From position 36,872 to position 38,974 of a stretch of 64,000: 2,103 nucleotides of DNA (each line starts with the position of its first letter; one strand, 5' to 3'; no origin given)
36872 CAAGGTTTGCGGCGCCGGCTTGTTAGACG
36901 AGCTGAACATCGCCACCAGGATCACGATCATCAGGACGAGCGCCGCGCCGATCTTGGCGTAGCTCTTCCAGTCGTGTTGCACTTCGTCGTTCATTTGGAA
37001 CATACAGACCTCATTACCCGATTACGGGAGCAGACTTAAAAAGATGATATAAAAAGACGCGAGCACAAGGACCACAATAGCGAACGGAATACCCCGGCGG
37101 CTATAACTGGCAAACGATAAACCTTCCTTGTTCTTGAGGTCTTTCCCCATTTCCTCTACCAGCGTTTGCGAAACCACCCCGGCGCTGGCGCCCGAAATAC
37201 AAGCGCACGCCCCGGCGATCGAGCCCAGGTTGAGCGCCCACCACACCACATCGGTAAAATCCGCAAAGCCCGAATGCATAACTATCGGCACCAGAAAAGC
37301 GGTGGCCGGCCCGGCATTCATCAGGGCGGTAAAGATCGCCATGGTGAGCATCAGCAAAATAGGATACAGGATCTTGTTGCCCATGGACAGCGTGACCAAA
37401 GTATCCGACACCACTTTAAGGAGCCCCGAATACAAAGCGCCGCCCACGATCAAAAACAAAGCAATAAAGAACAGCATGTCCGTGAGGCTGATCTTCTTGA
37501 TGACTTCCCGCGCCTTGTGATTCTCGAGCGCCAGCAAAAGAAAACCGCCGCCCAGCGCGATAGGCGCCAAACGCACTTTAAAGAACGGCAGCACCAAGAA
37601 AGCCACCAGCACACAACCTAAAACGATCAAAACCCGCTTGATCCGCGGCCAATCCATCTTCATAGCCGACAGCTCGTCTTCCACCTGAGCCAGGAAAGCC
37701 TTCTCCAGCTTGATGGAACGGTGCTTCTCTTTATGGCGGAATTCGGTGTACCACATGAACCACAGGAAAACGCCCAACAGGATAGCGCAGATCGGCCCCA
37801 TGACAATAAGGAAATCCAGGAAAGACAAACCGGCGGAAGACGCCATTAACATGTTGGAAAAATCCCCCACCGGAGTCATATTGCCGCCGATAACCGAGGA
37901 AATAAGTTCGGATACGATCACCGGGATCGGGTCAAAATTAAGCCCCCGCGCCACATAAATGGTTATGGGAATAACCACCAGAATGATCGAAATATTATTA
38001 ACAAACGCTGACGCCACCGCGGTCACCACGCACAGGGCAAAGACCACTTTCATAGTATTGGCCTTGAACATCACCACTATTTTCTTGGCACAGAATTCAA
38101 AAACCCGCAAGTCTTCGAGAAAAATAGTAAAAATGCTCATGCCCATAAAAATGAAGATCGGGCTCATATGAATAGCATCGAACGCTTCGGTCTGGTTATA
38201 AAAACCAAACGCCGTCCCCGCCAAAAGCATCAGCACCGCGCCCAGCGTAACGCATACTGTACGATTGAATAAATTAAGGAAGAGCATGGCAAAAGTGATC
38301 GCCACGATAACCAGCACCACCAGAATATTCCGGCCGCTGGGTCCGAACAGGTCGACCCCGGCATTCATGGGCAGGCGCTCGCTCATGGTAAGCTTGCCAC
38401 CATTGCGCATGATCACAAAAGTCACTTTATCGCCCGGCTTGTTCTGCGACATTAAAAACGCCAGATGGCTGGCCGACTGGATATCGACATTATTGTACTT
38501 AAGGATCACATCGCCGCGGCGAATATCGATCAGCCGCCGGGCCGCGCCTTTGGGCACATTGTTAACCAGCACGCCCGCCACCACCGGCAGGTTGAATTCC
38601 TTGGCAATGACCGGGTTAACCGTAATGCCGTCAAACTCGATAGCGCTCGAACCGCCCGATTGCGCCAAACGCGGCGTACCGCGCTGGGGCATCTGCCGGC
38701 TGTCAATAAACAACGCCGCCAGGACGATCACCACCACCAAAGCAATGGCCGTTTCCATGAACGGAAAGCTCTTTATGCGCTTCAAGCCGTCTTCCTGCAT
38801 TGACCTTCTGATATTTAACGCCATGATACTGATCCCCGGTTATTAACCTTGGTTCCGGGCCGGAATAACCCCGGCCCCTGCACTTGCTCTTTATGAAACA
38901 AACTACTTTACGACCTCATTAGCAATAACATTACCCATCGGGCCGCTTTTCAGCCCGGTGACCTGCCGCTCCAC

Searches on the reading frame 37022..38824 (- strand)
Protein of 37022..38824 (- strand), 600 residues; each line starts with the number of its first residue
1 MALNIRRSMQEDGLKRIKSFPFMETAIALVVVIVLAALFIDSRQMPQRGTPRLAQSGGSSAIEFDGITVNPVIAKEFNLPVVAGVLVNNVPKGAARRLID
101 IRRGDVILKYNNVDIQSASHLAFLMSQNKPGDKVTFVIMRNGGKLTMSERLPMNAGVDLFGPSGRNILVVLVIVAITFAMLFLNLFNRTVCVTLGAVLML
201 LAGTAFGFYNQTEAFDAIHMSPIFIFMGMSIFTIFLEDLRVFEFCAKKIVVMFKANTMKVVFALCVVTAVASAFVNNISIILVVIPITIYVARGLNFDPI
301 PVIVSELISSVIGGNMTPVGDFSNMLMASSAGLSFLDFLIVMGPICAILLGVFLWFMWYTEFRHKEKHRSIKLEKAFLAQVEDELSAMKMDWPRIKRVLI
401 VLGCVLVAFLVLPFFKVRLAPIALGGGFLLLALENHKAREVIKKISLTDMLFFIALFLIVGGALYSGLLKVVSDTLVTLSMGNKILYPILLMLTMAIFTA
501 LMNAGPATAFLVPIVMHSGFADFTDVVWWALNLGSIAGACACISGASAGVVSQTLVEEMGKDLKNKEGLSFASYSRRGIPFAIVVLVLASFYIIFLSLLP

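Call 4: search_protein_families(library=pfam, proteins=[window:37022-38824:-], max_evalue=0.01)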
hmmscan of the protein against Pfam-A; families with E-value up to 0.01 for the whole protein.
window:37022-38824:- (600 aa): 6 families
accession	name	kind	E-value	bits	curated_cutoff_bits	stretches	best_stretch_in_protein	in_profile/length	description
PF03600.22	CitMHS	-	9.5e-46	156.9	31.9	1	180-533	3-335/336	Citrate transporter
PF13180.12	PDZ_2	-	1.2e-08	35.6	27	1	84-147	13-76/80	PDZ domain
PF17820.7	PDZ_6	-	4.4e-06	26.8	27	1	92-138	8-52/54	PDZ domain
PF00595.29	PDZ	-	7.7e-05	23.4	23.2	1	64-139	11-81/81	PDZ domain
PF02040.21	ArsB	-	0.0011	18.8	22.2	1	191-554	25-386/423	Arsenical pump membrane protein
PF15125.11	TMEM238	-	0.0081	16.8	27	1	309-360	13-55/64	TMEM238 protein family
